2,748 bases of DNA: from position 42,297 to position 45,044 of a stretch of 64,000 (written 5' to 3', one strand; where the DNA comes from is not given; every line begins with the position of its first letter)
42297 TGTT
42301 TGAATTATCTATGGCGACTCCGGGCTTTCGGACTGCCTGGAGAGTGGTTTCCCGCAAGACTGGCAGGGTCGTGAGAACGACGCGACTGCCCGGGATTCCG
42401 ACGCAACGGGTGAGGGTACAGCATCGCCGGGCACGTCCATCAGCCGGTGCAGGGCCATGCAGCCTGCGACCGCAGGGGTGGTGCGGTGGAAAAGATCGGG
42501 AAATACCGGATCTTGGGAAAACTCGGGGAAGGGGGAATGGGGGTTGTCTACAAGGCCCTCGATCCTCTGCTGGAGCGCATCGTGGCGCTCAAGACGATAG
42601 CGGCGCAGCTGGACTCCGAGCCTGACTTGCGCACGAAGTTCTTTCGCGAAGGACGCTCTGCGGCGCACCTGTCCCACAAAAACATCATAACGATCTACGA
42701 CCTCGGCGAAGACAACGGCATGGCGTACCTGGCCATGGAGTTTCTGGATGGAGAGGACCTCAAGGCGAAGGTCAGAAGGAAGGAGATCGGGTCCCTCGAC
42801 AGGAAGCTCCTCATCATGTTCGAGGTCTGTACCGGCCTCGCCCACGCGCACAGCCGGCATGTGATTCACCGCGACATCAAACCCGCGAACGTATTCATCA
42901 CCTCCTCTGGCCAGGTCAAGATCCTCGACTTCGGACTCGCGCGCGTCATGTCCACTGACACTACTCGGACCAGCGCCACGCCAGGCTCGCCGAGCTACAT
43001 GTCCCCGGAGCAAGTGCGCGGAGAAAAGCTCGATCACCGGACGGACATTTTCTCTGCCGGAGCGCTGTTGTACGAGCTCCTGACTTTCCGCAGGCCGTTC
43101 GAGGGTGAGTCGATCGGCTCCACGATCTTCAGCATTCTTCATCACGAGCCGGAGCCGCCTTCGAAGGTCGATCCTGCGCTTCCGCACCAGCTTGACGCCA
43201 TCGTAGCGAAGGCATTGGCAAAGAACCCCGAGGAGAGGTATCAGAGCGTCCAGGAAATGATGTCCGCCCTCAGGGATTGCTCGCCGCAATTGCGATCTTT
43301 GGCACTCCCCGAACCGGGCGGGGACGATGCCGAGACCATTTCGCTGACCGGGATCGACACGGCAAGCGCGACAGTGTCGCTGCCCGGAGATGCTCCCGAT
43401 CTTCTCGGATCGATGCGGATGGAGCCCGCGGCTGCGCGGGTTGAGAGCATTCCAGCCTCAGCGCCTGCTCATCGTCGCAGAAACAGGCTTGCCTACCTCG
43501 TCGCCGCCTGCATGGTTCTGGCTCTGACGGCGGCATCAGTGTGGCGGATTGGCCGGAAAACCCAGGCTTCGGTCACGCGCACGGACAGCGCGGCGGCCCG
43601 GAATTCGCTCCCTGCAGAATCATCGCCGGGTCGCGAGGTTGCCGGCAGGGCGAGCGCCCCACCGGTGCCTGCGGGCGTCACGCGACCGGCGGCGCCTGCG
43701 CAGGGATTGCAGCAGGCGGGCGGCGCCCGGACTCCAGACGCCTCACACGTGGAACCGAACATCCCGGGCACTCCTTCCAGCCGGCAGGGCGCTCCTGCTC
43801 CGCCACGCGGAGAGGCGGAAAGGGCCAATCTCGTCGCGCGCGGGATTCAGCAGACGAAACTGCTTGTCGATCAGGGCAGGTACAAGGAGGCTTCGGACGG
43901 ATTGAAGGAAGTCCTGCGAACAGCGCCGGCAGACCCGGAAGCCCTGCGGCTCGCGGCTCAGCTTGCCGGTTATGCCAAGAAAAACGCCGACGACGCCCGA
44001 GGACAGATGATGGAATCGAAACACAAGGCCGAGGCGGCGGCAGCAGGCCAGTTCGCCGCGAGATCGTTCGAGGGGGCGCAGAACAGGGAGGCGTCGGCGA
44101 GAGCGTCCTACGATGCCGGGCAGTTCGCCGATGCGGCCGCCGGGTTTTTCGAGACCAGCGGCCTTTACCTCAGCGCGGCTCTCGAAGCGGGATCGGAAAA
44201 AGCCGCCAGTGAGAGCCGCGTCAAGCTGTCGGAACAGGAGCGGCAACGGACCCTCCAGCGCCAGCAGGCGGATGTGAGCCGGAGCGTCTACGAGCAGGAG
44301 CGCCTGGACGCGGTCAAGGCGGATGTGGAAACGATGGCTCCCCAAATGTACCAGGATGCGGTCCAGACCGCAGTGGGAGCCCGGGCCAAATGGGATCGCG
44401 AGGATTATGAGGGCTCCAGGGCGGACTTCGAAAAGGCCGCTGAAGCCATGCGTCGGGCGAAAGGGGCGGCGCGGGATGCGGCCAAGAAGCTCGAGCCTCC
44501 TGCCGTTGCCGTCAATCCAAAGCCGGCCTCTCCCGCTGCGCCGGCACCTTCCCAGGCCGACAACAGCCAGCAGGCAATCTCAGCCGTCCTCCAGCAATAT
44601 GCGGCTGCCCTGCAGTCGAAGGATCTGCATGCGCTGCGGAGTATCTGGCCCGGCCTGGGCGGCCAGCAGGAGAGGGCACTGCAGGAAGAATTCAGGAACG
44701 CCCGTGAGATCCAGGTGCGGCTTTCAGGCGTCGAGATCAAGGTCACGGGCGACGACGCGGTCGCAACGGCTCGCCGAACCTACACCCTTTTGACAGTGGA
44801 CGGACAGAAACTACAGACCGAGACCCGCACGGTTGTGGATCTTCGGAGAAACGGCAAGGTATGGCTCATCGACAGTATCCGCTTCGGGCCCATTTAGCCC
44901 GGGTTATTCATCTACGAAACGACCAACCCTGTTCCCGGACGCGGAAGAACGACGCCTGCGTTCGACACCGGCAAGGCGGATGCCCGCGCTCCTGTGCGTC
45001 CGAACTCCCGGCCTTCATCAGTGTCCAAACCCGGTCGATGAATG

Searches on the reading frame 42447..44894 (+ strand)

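Call 70: search_protein_families(library=pfam, proteins=[window:42447-44894:+], max_evalue=0.00001)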
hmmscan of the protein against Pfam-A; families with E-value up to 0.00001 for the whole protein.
window:42447-44894:+ (816 aa): 3 families
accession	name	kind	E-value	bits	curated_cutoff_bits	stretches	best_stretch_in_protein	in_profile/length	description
PF00069.31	Pkinase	-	9.4e-54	183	31.7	1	20-271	1-257/263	Protein kinase domain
PF07714.23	PK_Tyr_Ser-Thr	-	5.5e-35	121.3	23.1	1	23-266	4-250/258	Protein tyrosine and serine/threonine kinase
PF03109.22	ABC1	-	3.1e-07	30.2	22.9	1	92-174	142-223/244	ABC1 atypical kinase-like domain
